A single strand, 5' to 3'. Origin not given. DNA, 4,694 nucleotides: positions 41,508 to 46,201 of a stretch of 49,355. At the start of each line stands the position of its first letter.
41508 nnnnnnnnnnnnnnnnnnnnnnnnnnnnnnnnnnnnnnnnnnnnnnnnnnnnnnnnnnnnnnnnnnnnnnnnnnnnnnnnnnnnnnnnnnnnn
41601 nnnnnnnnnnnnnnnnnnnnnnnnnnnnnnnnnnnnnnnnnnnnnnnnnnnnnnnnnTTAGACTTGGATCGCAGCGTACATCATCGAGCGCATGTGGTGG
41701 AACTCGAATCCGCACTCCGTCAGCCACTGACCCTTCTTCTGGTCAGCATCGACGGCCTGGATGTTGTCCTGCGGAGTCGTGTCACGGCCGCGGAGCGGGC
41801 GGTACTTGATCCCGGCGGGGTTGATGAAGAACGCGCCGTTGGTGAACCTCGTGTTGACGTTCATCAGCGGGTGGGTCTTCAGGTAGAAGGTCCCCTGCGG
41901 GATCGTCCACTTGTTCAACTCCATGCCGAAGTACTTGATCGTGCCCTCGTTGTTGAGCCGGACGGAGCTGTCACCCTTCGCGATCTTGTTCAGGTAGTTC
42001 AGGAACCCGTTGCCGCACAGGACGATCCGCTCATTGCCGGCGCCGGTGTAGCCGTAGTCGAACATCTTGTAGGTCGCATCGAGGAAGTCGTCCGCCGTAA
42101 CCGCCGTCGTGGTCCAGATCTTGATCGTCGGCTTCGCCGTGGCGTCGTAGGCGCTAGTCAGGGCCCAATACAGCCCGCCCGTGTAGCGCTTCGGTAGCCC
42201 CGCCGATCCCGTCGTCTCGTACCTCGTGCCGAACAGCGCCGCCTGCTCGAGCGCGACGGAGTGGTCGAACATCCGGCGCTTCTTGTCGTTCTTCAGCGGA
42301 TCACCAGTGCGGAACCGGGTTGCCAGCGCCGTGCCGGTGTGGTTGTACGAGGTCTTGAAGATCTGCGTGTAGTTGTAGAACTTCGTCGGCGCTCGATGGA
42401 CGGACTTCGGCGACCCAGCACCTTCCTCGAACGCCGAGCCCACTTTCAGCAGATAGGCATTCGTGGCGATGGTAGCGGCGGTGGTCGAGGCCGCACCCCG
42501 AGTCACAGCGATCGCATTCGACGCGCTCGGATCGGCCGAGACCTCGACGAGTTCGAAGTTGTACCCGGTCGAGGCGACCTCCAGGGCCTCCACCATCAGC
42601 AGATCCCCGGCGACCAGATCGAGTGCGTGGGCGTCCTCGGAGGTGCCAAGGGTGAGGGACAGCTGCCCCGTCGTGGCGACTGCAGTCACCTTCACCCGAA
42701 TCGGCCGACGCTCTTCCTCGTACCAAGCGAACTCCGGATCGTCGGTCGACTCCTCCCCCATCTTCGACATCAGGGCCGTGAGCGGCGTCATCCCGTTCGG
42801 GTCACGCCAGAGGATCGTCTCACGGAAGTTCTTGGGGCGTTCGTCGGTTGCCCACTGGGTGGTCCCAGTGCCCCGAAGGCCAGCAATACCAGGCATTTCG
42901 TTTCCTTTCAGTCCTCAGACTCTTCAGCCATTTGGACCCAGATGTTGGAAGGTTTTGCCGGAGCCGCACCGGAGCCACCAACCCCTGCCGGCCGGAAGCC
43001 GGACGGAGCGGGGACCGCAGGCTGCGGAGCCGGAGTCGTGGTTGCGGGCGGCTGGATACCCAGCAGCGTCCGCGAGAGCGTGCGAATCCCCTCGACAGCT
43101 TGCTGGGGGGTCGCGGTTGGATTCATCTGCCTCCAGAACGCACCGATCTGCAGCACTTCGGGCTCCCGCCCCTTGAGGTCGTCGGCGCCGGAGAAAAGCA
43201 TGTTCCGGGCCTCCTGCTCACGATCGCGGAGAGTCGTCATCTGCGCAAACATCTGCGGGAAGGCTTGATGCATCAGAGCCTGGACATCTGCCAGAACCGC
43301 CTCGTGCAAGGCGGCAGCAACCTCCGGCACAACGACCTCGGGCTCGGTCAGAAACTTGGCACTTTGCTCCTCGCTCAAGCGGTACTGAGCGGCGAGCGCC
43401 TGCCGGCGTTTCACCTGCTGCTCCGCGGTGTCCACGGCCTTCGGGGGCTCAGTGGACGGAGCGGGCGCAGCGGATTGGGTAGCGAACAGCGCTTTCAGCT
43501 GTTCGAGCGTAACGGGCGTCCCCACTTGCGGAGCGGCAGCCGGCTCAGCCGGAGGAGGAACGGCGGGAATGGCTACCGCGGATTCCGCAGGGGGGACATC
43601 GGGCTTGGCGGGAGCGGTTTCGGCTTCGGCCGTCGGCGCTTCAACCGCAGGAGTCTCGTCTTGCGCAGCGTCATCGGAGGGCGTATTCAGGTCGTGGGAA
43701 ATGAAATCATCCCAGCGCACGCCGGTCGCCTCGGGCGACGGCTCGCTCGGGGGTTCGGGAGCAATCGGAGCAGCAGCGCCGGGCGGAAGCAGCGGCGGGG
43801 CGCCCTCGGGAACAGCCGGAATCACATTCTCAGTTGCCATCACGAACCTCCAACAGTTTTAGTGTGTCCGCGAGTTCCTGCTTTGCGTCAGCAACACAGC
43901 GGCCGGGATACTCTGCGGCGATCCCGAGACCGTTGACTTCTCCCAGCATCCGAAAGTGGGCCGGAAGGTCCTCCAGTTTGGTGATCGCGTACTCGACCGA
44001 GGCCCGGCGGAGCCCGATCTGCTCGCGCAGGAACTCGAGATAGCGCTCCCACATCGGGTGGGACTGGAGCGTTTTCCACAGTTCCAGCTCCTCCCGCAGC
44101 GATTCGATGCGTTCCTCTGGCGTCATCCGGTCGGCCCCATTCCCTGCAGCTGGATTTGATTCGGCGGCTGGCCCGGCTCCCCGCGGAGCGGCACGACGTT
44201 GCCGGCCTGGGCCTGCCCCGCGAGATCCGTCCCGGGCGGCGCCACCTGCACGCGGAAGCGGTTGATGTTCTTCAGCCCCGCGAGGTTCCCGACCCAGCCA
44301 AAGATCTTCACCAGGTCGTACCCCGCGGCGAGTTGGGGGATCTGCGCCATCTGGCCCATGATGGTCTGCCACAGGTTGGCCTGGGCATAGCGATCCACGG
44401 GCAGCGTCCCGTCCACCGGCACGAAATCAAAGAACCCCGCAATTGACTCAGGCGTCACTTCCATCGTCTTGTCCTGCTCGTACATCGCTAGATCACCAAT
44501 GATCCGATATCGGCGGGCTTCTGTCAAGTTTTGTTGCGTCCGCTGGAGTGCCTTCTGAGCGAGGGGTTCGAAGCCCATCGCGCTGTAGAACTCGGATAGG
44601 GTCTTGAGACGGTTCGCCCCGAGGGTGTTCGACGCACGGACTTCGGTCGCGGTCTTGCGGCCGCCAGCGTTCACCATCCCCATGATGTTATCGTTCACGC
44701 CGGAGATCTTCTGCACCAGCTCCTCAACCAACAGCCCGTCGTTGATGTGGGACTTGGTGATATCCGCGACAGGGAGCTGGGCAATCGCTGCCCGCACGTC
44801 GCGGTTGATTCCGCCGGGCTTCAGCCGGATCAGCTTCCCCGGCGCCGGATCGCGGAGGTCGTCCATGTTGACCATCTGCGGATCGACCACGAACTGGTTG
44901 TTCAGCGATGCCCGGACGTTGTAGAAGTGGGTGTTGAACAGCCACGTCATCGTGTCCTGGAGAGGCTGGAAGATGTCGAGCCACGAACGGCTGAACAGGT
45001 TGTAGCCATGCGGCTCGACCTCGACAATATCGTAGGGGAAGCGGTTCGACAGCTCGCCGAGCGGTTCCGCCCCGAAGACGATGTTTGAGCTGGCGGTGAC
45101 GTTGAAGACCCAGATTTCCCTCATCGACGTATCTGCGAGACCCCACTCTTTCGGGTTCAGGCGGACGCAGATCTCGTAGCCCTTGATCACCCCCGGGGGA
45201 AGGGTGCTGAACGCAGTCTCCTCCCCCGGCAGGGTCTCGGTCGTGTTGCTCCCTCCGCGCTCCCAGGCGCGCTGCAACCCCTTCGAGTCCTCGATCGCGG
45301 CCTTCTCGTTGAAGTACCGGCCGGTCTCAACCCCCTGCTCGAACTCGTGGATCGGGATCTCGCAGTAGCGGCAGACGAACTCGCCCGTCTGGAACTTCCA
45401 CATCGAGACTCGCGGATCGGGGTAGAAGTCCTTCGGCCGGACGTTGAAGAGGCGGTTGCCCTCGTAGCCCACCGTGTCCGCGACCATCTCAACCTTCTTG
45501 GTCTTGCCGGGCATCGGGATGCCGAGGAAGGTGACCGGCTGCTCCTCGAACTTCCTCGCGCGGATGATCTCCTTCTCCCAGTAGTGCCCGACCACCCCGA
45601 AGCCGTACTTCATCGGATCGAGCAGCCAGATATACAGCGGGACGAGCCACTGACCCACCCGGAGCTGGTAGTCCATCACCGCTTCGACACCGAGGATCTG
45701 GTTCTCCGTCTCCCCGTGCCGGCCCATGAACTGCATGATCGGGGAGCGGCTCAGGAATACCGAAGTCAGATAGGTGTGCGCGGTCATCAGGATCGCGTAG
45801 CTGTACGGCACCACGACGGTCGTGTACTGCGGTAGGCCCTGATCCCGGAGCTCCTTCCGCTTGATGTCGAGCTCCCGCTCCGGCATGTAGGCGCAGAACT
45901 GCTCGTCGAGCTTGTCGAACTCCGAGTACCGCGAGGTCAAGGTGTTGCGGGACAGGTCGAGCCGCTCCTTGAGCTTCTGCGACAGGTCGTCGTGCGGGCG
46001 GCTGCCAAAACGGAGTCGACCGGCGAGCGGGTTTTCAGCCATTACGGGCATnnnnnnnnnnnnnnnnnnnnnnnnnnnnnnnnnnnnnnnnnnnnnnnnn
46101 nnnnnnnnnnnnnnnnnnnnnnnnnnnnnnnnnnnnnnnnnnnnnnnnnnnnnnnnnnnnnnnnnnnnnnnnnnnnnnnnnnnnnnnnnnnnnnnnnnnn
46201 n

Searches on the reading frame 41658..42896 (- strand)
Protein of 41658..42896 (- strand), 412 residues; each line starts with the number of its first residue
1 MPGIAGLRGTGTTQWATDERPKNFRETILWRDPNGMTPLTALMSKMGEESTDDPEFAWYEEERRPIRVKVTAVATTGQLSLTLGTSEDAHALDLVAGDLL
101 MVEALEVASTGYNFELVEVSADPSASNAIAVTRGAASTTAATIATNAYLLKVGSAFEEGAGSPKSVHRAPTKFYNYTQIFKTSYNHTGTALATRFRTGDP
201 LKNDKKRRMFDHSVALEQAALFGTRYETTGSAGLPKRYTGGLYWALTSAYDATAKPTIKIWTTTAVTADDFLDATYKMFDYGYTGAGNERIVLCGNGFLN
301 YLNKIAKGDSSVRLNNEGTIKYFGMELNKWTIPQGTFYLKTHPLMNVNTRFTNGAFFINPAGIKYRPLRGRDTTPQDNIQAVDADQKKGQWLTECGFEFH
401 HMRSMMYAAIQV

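Call 10: search_protein_families(library=phrogs, proteins=[window:41658-42896:-], max_evalue=0.001)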
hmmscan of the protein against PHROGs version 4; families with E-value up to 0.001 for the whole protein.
window:41658-42896:- (412 aa): 1 family
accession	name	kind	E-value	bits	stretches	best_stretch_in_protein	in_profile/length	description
phrog_1328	-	head and packaging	8.7e-46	158.2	1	10-404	10-299/583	major head protein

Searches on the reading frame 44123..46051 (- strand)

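Call 10: search_protein_families(library=phrogs, proteins=[window:44123-46051:-], max_evalue=0.001)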
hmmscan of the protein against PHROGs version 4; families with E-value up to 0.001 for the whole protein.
window:44123-46051:- (642 aa): 3 families
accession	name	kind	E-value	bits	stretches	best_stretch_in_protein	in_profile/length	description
phrog_332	-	connector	3.8e-30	105.8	1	21-596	8-500/560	head-tail adaptor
phrog_1216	-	head and packaging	3.7e-14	53.2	1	336-581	339-577/714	portal protein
phrog_15554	-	head and packaging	2.3e-07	30.3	1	287-481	307-503/666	portal protein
